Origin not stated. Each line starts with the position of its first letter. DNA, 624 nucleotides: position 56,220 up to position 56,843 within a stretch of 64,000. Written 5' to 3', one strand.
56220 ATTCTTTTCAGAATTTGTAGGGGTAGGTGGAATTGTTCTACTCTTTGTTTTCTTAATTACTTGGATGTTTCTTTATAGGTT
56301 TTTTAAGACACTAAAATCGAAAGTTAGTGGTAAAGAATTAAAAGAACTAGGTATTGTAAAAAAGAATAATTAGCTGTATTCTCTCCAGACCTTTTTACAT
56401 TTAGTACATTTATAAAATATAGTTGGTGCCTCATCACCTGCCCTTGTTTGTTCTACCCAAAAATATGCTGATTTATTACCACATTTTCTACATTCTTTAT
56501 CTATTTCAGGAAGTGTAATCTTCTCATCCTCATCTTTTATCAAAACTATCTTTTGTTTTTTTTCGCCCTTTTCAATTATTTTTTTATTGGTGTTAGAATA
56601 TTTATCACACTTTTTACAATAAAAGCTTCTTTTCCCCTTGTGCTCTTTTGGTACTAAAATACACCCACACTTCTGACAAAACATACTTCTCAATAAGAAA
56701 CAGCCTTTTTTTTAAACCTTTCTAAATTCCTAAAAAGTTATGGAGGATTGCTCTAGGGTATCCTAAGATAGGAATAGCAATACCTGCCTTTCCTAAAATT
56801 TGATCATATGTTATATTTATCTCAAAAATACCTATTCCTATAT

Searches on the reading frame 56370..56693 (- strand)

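Call 43: search_protein_families(library=ncbifam, proteins=[window:56370-56693:-], max_evalue=0.001)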
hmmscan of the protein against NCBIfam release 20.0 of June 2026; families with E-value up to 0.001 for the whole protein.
window:56370-56693:- (107 aa): 1 family
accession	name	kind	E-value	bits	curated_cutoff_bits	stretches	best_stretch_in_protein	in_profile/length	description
TIGR01384.1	TFS_arch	equivalog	2.7e-21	76.2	64.75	1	4-106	1-100/101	transcription factor S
